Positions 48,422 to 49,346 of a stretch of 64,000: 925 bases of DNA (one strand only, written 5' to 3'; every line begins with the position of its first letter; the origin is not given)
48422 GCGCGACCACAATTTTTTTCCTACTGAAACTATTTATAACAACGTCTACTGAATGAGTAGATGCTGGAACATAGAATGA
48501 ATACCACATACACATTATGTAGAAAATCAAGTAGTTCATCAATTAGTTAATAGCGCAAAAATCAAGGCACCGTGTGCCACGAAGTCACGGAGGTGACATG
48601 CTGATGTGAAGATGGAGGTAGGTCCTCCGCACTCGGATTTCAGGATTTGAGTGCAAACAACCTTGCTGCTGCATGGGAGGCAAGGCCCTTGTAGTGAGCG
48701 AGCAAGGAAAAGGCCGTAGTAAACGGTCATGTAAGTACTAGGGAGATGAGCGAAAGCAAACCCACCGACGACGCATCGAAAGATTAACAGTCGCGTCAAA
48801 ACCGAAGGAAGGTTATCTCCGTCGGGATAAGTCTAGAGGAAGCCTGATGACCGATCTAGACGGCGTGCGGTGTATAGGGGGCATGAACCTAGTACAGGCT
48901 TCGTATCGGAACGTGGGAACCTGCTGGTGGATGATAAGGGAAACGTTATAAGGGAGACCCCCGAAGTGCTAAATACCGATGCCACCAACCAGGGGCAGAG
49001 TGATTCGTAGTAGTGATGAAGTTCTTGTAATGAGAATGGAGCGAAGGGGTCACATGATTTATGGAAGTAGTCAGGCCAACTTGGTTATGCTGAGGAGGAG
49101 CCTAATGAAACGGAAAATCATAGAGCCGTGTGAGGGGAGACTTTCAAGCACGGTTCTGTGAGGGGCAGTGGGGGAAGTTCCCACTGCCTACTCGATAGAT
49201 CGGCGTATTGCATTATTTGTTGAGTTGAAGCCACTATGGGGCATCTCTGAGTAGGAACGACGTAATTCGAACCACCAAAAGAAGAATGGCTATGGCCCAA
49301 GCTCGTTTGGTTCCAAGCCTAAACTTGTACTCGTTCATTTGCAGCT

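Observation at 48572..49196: A 625-nt group II intron with its RT gene collapsed to a stub appears to be still mobile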

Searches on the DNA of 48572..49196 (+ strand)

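Call 11: search_dna_similar(query=window:48572-49196:+, collection=plasmids, mode=distant, max_rows=25)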
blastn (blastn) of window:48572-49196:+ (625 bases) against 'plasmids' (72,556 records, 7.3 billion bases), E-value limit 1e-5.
Records with a match: 282; places in all: 364; records where one place covers at least 80% of the query: 1.
Best place of each record, by identity: 95-99% 1; 90-95% 1; 80-90% 35; 60-80% 245.
By first word of the organism name: Shigella 76; Escherichia 29; Salmonella 25; Acinetobacter 25; Pseudomonas 16; Bradyrhizobium 13; Rhizobium 12; Ralstonia 9; Bacillus 9; Streptomyces 7; and 33 more.
By predicted mobility (MOB-suite, as given by PLSDB): mobilizable 111; conjugative 101; non-mobilizable 70.
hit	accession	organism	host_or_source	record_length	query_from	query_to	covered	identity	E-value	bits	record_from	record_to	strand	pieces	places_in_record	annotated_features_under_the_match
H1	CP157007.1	Methylomonas sp. AM2-LC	-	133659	38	624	84%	69.8%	2e-18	163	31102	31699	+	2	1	record has no annotation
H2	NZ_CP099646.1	Paraburkholderia fungorum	Arabidopsis thaliana,pure culture,leaf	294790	1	478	76%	69.1%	7e-32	145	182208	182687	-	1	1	none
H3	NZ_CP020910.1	Rhizobium etli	Phaseolus vulgaris,cell culture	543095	1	478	76%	66.8%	2e-18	100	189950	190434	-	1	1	none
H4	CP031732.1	Stenotrophomonas rhizophila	Nusuttodinium aeruginosum,whole organism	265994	1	478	76%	66.6%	5e-21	109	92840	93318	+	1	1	none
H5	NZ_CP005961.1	Pseudomonas mandelii JR-1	natural mineral water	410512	1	478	76%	66.6%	5e-21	109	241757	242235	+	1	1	none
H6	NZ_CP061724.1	Pseudomonas putida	a feces sample of migratory birds origin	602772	1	478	76%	66.6%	5e-21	109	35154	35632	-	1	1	none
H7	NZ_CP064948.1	Pseudomonas fulva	Homo sapiens,pleural fluid,pleural ...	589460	1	478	76%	66.6%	5e-21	109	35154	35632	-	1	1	none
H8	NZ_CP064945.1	Pseudomonas fulva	Homo sapiens,bile specimen,bile ...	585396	1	478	76%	66.6%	5e-21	109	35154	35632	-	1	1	none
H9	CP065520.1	Stenotrophomonas rhizophila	Kandelia candel (mangrove),cell culture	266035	1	478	76%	66.6%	5e-21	109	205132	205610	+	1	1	record has no annotation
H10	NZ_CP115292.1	Pseudomonas aeruginosa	Homo sapiens,culture samples from human ...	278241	1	478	76%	66.6%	5e-21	109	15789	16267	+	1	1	none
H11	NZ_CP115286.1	Pseudomonas aeruginosa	Homo sapiens,culture samples from human ...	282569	1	478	76%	66.6%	5e-21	109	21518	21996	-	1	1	none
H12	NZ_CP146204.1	Pseudomonas sp. 4810-S13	genome assymbly,Winogradsky column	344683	1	478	76%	66.6%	5e-21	109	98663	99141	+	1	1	none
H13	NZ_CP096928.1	Pseudomonas aeruginosa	Homo sapiens,flegm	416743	1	478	76%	66.6%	5e-21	109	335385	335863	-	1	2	none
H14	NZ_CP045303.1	Azotobacter salinestris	cell culture,soil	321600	38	479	71%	71.7%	2e-45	191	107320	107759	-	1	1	none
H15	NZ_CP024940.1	Paraburkholderia hospita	soil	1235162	28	478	72%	68.9%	3e-29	136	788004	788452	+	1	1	record has no annotation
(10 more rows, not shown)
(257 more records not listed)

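Call 12: get_annotated_region(hit=H1, flank=4000)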
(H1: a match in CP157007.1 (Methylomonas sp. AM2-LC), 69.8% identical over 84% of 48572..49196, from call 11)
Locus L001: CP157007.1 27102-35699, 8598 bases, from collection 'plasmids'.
description: Methylomonas sp. AM2-LC plasmid unnamed2, complete sequence
organism: Methylomonas sp. AM2-LC (NCBI taxid 3153301)
taxonomy: Bacteria; Pseudomonadota; Gammaproteobacteria; Methylococcales; Methylococcaceae; Methylomonas; Methylomonas sp. AM2-LC
host: -; source: -; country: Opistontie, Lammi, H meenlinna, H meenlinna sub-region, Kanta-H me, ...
typing (MOB-suite, as given by PLSDB): non-mobilizable
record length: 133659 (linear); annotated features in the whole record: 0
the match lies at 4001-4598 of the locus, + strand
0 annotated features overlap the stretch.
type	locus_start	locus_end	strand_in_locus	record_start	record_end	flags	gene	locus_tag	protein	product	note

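Call 13: get_annotated_region(hit=H14, flank=4000)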
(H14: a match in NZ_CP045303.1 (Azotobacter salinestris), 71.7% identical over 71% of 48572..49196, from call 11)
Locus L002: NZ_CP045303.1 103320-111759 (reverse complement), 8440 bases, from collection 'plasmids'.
description: Azotobacter salinestris strain KACC 13899 plasmid unnamed1, complete sequence
organism: Azotobacter salinestris (NCBI taxid 69964)
taxonomy: Bacteria; Pseudomonadota; Gammaproteobacteria; Pseudomonadales; Pseudomonadaceae; Azotobacter; Azotobacter salinestris
host: -; source: cell culture,soil; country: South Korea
typing (MOB-suite, as given by PLSDB): conjugative; replicon rep_cluster_1301; relaxase MOBH; mating-pair formation MPF_F
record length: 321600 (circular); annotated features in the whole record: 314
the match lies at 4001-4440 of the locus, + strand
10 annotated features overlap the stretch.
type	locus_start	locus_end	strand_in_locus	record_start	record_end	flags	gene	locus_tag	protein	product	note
CDS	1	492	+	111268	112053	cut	-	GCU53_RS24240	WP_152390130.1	1-deoxy-D-xylulose-5-phosphate synthase N-terminal domain-containing protein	GO:0016114 - terpenoid biosynthetic process [Evidence IEA]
CDS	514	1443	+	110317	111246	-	-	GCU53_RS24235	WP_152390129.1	hypothetical protein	-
CDS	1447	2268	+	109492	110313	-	-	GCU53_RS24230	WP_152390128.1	sugar phosphate isomerase/epimerase family protein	-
CDS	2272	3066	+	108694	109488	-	-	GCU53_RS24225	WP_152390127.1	SDR family NAD(P)-dependent oxidoreductase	-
CDS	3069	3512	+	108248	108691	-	-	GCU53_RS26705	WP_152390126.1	HIT domain-containing protein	-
CDS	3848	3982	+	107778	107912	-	tnpB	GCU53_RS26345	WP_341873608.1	IS66 family insertion sequence element accessory protein TnpB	-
CDS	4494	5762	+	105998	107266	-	ltrA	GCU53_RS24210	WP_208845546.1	group II intron reverse transcriptase/maturase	GO:0000373 - Group II intron splicing [Evidence IEA]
CDS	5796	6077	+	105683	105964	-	tnpB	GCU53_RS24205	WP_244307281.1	transposase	-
CDS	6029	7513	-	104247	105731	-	-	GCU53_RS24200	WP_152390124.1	3'-5' exonuclease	-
CDS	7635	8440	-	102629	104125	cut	-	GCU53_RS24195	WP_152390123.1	DEAD/DEAH box helicase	-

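Call 14: get_annotated_region(hit=H2, flank=4000)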
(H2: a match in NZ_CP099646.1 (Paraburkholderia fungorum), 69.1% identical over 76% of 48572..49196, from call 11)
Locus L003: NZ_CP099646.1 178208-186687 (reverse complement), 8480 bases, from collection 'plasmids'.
description: Paraburkholderia fungorum strain OTU2SAUBB1 plasmid unnamed2, complete sequence
organism: Paraburkholderia fungorum (NCBI taxid 134537)
taxonomy: Bacteria; Pseudomonadota; Betaproteobacteria; Burkholderiales; Burkholderiaceae; Paraburkholderia; Paraburkholderia fungorum
host: -; source: Arabidopsis thaliana,pure culture,leaf; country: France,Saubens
typing (MOB-suite, as given by PLSDB): conjugative; relaxase MOBP,MOBP,MOBP; mating-pair formation MPF_T
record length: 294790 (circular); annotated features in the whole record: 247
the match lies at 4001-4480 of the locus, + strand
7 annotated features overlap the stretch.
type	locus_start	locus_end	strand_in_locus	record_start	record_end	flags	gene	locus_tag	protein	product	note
CDS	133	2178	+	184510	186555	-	-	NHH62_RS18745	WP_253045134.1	ParB/RepB/Spo0J family partition protein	-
CDS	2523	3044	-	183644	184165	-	-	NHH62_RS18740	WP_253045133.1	hypothetical protein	-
CDS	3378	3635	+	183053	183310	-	-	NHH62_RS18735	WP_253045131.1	hypothetical protein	-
CDS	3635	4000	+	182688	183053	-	mobC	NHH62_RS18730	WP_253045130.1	plasmid mobilization relaxosome protein MobC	-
CDS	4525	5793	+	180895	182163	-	ltrA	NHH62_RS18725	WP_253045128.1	group II intron reverse transcriptase/maturase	GO:0000373 - Group II intron splicing [Evidence IEA]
CDS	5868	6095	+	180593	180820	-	-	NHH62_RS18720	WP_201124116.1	hypothetical protein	-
CDS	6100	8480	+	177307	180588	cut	-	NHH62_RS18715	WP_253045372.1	LPD7 domain-containing protein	-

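Call 15: search_rna_families(sources=[L001, L002, L003], threshold=gathering)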
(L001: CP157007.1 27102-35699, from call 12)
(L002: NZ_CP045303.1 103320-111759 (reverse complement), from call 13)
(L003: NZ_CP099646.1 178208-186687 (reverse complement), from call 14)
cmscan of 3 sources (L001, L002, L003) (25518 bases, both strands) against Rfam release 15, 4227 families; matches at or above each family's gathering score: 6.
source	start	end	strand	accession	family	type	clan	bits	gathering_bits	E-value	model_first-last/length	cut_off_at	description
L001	4006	4123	+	RF01999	group-II-D1D4-2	Intron;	CL00102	123.5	36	1.7e-25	1-118/118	no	Group II catalytic intron D1-D4-2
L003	4047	4165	+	RF01999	group-II-D1D4-2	Intron;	CL00102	112.5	36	8.2e-23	1-118/118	no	Group II catalytic intron D1-D4-2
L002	4006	4124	+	RF01999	group-II-D1D4-2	Intron;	CL00102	109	36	6e-22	1-118/118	no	Group II catalytic intron D1-D4-2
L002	5745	5820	+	RF00029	Intron_gpII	Intron;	-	59.1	40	1.8e-09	1-77/77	no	Group II catalytic intron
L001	4524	4599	+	RF00029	Intron_gpII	Intron;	-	54.4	40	2.7e-08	1-77/77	no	Group II catalytic intron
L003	5781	5856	+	RF00029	Intron_gpII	Intron;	-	47.1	40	1.6e-06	1-77/77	no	Group II catalytic intron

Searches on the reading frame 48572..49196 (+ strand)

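Call 42: search_solved_structures(query=L002:4494-5759:+, max_evalue=0.00001)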
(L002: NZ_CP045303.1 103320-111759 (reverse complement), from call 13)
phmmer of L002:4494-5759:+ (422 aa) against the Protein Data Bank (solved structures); distinct sequences matched with E-value up to 0.00001: 10.
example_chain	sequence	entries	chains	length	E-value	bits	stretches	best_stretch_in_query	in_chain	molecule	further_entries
6ar1_A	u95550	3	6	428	7.2e-46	159.9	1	16-354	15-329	GsI-IIC RT | Trt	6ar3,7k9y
7uim_D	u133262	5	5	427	3.5e-43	151.1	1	14-372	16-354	Group II intron reverse transcriptase/maturase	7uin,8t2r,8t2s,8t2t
5hhl_A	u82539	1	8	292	2e-40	142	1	14-264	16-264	Retron-type reverse transcriptase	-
5hhj_A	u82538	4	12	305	6.4e-40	140.4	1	14-264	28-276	Retron-type reverse transcriptase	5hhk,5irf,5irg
5g2x_C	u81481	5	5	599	6e-36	127.3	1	15-208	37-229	GROUP II INTRON-ENCODED PROTEIN LTRA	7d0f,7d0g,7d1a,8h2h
6me0_C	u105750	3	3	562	1.9e-31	112.5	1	19-379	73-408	Maturase reverse transcriptase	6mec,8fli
7kft_D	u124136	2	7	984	1.5e-25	93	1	49-270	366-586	Cas6-RT-Cas1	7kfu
9ioa_A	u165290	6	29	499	1.1e-08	37.5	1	48-288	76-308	RNA-dependent DNA polymerase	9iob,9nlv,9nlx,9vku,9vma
9d5x_A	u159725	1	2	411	5.5e-07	31.9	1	11-232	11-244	Group II intron-like 4 reverse transcriptase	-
9d4s_A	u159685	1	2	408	5.8e-07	31.8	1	12-232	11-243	Group II intron-like 4 reverse transcriptase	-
